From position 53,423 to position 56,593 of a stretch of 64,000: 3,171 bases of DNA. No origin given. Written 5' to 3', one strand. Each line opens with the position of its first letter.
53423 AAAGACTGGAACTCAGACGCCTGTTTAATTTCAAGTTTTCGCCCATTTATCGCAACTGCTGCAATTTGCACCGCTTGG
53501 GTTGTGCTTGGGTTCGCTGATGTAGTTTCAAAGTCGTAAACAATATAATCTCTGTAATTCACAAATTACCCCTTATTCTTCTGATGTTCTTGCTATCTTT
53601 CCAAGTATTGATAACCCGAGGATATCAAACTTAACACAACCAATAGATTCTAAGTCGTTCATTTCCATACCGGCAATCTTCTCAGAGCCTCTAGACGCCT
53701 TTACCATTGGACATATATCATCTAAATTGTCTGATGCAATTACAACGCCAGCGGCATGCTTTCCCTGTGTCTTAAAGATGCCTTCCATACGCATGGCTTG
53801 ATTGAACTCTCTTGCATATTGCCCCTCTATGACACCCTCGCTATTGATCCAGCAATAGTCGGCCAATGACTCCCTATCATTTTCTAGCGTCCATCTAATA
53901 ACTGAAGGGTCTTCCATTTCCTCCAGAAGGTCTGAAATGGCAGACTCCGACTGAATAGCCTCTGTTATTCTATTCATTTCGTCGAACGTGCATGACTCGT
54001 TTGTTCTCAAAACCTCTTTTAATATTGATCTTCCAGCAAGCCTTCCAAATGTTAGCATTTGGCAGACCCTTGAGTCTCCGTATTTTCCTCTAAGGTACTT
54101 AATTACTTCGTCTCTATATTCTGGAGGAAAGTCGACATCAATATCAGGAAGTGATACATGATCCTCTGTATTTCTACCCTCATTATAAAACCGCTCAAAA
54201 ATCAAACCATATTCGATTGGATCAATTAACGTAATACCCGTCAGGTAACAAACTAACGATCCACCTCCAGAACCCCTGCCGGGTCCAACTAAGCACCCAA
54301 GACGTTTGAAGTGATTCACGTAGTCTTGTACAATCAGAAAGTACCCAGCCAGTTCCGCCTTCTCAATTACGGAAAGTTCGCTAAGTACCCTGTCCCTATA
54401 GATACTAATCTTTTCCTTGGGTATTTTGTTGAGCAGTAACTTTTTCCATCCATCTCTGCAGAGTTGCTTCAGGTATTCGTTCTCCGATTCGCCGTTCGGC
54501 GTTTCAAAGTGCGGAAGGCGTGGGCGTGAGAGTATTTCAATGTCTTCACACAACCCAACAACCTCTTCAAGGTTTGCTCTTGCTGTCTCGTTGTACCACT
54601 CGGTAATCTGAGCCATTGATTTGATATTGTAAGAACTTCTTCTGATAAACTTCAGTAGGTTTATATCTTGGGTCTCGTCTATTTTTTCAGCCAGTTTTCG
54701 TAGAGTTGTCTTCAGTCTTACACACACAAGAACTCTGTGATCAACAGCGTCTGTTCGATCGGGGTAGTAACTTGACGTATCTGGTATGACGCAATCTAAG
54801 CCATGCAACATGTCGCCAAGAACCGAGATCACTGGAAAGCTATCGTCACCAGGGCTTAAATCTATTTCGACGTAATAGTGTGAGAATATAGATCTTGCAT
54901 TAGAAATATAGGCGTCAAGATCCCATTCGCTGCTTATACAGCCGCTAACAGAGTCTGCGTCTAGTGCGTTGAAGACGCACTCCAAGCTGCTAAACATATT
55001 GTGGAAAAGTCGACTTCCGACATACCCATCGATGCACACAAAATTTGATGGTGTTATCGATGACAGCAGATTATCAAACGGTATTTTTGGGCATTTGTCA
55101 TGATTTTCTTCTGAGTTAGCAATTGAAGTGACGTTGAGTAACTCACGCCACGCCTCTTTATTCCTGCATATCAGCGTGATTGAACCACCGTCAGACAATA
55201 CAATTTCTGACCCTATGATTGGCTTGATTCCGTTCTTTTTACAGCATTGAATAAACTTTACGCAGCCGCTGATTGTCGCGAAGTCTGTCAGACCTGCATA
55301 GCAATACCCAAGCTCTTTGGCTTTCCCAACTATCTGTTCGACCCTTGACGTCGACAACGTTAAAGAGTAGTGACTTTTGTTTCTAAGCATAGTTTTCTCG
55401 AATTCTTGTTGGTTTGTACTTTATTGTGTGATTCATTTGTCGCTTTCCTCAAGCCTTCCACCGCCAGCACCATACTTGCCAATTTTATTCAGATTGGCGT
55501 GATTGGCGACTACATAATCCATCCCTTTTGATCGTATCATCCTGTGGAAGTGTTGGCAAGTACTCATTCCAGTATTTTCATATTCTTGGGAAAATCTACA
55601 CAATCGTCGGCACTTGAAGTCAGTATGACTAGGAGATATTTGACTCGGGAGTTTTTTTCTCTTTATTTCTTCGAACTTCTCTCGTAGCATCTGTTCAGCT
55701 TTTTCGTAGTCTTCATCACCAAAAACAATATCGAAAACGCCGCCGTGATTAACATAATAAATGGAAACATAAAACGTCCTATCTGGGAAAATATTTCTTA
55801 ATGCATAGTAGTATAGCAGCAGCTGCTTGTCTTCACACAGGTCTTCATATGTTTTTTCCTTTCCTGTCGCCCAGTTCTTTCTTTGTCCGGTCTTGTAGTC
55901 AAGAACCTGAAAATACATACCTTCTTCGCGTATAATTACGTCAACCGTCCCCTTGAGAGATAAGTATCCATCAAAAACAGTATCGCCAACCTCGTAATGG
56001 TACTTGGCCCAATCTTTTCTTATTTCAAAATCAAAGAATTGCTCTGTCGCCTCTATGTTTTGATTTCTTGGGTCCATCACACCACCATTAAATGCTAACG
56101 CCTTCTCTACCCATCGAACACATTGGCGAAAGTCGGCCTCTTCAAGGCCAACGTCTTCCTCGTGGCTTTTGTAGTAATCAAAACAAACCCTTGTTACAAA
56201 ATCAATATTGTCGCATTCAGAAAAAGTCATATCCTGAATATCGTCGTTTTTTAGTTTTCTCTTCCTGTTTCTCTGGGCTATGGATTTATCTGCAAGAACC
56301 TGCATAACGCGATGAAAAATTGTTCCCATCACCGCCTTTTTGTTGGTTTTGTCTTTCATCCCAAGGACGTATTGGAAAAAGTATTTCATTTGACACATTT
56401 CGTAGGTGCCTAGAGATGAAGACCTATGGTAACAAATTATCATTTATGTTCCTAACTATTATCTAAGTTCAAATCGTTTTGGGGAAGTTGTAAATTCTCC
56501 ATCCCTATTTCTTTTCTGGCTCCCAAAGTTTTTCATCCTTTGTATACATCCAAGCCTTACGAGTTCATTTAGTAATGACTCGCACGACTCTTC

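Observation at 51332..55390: DnaE (Pol III alpha) split into two genes within the palm domain, with a DnaQ-like proofreading exonuclease gene in the gap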

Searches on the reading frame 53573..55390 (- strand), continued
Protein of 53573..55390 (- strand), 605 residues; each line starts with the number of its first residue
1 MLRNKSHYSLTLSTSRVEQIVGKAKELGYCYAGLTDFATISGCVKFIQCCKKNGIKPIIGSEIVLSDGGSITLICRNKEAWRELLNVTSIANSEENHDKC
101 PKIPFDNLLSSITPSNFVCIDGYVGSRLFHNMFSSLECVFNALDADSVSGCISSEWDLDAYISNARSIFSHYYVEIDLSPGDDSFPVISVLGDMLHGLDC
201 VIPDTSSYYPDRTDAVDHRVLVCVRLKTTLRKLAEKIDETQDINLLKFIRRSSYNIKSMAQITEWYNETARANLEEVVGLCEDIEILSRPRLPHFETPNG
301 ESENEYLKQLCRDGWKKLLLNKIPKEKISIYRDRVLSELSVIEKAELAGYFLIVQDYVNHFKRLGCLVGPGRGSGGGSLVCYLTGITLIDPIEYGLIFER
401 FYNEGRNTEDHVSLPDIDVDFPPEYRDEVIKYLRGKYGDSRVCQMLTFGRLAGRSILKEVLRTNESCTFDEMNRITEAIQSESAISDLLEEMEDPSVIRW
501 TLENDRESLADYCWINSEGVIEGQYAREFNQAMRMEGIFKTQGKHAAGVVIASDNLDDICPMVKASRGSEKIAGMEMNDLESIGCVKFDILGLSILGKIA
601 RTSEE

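Call 34: find_related_loci(query=A1, collection=viral_contigs, flank=5000)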
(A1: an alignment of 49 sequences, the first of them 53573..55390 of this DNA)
Query A1 (605 aa) in viral_contigs; peptide patterns used: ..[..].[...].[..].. (x = any residue, [..] = any of these).
600 stretches matched a pattern (row limit reached: there are more); 586 encode a relative of the query (tblastn E <= 1e-3); the best 80 are kept; 80 distinct loci.
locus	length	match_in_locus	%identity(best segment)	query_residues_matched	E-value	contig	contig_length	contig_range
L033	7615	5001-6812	55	1-602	0e+0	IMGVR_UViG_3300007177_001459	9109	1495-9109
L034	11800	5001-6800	56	1-602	0e+0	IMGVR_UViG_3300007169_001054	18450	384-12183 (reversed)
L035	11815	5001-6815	51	3-602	0e+0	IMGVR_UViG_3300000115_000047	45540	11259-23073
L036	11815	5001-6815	51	3-602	0e+0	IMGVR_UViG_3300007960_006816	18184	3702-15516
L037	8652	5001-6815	51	3-602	0e+0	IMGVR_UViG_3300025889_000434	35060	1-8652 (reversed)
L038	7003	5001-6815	51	3-602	0e+0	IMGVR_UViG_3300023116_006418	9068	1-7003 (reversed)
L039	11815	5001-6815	51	3-602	0e+0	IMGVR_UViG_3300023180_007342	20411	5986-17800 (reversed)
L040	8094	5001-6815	51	3-602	0e+0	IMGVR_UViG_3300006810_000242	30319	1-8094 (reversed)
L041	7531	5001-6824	50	3-604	0e+0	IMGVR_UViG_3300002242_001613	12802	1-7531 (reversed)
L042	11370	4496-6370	46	2-604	7e-173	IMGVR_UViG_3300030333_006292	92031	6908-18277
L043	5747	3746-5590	45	6-599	1e-172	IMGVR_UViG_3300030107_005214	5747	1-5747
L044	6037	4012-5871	45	2-599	6e-172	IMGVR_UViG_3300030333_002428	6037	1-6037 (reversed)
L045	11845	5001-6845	45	6-599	2e-169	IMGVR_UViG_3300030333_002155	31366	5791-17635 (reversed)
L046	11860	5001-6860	44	2-599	2e-169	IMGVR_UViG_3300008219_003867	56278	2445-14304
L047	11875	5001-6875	45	2-605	5e-169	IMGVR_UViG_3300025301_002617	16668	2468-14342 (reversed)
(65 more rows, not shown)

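Call 50: find_related_loci(query=P0037, collection=viral_contigs, flank=5000)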
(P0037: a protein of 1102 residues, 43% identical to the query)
Query P0037 (1102 aa) in viral_contigs; peptide patterns used: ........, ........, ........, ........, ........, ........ (x = any residue, [..] = any of these).
31 stretches matched a pattern; 23 encode a relative of the query (tblastn E <= 1e-3); 23 distinct loci.
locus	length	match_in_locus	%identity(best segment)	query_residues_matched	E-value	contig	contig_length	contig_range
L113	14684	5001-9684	55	2-1102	0e+0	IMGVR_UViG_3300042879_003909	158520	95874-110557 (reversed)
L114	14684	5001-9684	55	2-1102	0e+0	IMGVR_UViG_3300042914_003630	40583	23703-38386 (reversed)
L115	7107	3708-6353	44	5-654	3e-161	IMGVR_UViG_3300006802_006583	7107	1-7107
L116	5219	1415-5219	44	5-1032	8e-160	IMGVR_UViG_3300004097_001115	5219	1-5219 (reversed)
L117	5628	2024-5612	45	5-964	5e-157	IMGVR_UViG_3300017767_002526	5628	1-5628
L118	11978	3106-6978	46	1-1102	2e-154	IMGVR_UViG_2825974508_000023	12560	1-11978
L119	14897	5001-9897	43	4-1102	2e-143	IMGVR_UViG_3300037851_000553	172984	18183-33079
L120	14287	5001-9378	44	2-1102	2e-139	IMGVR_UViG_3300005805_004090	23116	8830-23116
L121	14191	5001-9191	56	2-1102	5e-134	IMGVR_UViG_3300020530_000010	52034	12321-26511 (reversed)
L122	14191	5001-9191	55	2-1102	5e-133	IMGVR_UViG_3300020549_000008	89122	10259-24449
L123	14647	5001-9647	43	4-1102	2e-130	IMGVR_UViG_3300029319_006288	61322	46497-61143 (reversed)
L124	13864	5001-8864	53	1-1099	4e-128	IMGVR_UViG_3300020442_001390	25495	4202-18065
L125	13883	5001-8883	52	2-1102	1e-125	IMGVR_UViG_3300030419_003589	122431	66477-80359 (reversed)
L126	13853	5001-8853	51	2-1102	6e-125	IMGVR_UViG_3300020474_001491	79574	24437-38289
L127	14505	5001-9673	50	3-1102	1e-119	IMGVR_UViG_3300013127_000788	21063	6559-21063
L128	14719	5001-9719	53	4-1102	3e-118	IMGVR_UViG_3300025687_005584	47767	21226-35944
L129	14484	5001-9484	53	4-1102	5e-118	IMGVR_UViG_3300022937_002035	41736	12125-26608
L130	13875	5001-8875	52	2-1102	1e-124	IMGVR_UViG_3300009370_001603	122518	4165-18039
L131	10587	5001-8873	54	1-1102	3e-131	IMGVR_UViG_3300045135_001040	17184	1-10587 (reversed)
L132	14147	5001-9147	41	4-1102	3e-113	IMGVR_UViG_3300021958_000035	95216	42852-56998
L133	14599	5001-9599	51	3-1102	9e-113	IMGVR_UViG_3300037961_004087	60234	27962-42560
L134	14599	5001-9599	51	3-1102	1e-112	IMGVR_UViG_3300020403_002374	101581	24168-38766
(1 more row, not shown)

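Call 52: find_related_loci(query=P0075, collection=viral_contigs, flank=5000)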
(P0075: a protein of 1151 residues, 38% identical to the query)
Query P0075 (1151 aa) in viral_contigs; peptide patterns used: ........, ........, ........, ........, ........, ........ (x = any residue, [..] = any of these).
248 stretches matched a pattern; 244 encode a relative of the query (tblastn E <= 1e-3); the best 80 are kept; 80 distinct loci.
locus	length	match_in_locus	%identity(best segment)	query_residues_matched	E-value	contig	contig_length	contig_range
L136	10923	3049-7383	47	12-1147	0e+0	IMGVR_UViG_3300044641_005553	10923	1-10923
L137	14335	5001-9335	47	12-1147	0e+0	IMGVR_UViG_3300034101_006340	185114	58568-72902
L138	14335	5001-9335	47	12-1147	0e+0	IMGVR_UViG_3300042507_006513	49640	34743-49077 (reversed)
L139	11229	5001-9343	48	4-1147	0e+0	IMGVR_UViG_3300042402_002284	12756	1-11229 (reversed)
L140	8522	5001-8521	46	1-851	6e-180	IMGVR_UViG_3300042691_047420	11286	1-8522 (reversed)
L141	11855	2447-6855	46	1-1148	2e-178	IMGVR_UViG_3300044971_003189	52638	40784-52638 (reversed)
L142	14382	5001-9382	46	1-1147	3e-178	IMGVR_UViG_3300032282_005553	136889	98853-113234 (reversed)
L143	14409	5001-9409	46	1-1148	2e-178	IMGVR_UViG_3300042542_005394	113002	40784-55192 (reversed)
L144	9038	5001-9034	46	1-1019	2e-178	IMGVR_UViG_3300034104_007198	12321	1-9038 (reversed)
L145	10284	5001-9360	47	1-1147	6e-178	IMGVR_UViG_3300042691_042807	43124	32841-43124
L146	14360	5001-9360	47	1-1147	7e-178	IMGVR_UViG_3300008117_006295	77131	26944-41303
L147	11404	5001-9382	46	1-1147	3e-178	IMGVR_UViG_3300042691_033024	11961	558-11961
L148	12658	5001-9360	47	1-1147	6e-178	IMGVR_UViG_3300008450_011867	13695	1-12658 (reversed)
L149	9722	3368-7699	46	4-1140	2e-177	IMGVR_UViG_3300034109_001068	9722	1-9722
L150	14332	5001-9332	46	4-1140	2e-177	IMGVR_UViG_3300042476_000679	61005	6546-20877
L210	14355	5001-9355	44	1-1151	3e-165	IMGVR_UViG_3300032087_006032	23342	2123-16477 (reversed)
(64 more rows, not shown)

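Call 53: find_related_loci(query=P0140, collection=viral_contigs, flank=5000)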
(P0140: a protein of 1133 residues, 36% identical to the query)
Query P0140 (1133 aa) in viral_contigs; peptide patterns used: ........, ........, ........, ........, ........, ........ (x = any residue, [..] = any of these).
11 stretches matched a pattern, but none encodes a relative of the query by tblastn (E <= 1e-3).

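Call 66: search_protein_families(library=ncbifam, proteins=[window:53573-55390:-], max_evalue=0.001)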
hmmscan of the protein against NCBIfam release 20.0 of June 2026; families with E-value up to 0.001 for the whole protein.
window:53573-55390:- (605 aa): 12 families
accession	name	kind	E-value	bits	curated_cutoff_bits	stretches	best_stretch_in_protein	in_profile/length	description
NF004226.0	PRK05673.1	equivalog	1.2e-105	354.6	1002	1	2-602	9-570/1146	DNA polymerase III subunit alpha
TIGR00594.1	polc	superfamily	5.6e-100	335.9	434.35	1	2-603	4-568/1022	DNA polymerase III subunit alpha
NF005298.0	PRK06826.1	equivalog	2.1e-83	280.7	1260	1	2-602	8-563/1151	DNA polymerase III subunit alpha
NF005617.0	PRK07374.1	equivalog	4.8e-78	263.2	1653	1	2-603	6-581/1170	DNA polymerase III subunit alpha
NF007079.0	PRK09532.1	equivalog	7.8e-75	252.6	1525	2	263-604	259-580/876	DNA polymerase III subunit alpha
NF005516.0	PRK07135.1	equivalog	1e-74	252.3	1084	2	238-601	158-498/974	DNA polymerase III DnaE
NF005377.0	PRK06920.1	equivalog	1.8e-73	247.9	1806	2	164-597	149-544/1108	DNA polymerase III subunit alpha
NF004550.0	PRK05898.1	equivalog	1e-72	245.7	1182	2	258-599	182-494/971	DNA polymerase III subunit alpha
NF005582.0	PRK07279.1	equivalog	2.7e-59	201.2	1279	2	252-603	187-504/1033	DNA polymerase III subunit alpha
NF004225.0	PRK05672.1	subfamily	8.7e-59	199.5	939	1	3-602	10-556/1047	error-prone DNA polymerase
NF001688.0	PRK00448.1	equivalog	4.3e-13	47.7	873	1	297-392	823-913/1445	PolC-type DNA polymerase III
TIGR01405.1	polC_Gram_pos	equivalog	1.3e-10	39.7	1043.45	1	200-392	499-678/1211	DNA polymerase III subunit alpha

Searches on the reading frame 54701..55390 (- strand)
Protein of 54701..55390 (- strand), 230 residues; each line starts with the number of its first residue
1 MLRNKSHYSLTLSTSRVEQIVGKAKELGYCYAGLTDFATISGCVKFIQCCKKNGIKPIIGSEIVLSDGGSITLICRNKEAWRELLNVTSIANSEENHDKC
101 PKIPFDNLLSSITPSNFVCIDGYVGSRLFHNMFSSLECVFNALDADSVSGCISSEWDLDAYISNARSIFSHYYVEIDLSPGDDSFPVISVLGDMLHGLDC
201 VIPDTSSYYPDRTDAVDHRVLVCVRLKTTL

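Call 48: search_solved_structures(query=window:54701-55390:-, max_evalue=1, show_alignments=4)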
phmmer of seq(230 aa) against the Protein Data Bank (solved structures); distinct sequences matched with E-value up to 1: 12.
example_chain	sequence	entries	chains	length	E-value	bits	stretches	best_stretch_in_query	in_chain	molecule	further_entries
5lew_A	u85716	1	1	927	0.00015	24.3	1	2-69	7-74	DNA polymerase III subunit alpha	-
4gx8_A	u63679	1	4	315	0.00017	24.2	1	2-64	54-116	DNA polymerase III subunit epsilon,DNA polymerase III subunit alpha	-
4gx9_A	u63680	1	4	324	0.00017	24.2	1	2-64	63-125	DNA polymerase III subunit epsilon,DNA polymerase III subunit alpha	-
7pu7_A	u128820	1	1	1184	0.00021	23.9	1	2-69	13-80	DNA polymerase III subunit alpha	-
2hnh_A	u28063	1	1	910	0.00053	22.6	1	2-63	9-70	DNA polymerase III alpha subunit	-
2hqa_A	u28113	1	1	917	0.00054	22.5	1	2-63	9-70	DNA polymerase III alpha subunit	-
5m1s_A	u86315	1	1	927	0.00055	22.5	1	2-63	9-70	DNA polymerase III subunit alpha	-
5fku_A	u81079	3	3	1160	0.00079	22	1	2-63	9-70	DNA POLYMERASE III SUBUNIT ALPHA | DNA POLYMERASE III ALPHA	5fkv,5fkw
4jom_A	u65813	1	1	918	0.011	18.2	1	5-63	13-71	DNA polymerase III subunit alpha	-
3e0d_A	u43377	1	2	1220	0.17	14.4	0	32-65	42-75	DNA polymerase III subunit alpha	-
2hpi_A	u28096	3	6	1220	0.25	13.8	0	32-65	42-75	DNA polymerase III alpha subunit | DNA polymerase III subunit alpha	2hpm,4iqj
3f2b_A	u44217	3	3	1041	0.32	13.5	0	15-69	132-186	DNA-directed DNA polymerase III alpha chain | GEOBACILLUS KAUSTOPHILUS DNA POLC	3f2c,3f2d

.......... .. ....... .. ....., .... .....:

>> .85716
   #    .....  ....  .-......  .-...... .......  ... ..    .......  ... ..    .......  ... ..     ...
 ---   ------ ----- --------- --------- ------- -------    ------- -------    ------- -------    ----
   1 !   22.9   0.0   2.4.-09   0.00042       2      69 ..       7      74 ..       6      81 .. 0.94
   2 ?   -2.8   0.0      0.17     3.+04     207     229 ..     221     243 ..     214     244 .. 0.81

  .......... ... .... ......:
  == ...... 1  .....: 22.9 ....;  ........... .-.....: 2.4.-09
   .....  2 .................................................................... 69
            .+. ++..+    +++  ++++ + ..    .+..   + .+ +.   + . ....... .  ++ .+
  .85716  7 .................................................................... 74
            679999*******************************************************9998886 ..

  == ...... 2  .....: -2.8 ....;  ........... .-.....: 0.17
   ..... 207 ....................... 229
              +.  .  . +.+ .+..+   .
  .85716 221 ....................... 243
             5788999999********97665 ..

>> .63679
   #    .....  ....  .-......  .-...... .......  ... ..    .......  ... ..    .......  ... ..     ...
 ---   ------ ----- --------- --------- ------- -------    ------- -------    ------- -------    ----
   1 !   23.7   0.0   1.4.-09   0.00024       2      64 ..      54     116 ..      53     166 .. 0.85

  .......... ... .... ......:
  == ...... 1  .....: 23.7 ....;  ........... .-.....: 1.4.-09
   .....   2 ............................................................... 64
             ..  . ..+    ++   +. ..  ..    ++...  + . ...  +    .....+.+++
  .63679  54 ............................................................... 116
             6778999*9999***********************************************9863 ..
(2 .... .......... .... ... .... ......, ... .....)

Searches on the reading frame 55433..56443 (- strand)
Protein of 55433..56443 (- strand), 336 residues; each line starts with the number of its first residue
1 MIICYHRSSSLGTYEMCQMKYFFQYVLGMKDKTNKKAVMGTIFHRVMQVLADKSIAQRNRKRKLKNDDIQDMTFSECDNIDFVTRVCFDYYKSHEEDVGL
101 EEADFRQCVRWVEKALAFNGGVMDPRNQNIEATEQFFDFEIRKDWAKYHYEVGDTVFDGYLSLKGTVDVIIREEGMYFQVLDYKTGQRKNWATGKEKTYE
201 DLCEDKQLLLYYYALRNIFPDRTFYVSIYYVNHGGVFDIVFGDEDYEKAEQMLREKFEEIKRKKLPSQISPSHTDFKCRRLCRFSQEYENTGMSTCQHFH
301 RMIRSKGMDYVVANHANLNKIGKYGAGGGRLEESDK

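Call 3: search_protein_families(library=pfam, proteins=[window:55433-56443:-], max_evalue=0.01)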
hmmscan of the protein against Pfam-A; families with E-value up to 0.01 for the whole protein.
window:55433-56443:- (336 aa): 3 families
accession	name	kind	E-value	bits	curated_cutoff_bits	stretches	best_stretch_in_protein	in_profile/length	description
PF12705.13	PDDEXK_1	-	3.5e-24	86.5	22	1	9-285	5-243/247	PD-(D/E)XK nuclease superfamily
PF08696.17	Dna2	-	0.00025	21.3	22.4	1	14-62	64-113/204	DNA replication factor Dna2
PF07915.19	PRKCSH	-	0.0042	18.4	27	0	4-65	3-54/74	Glucosidase II beta subunit-like protein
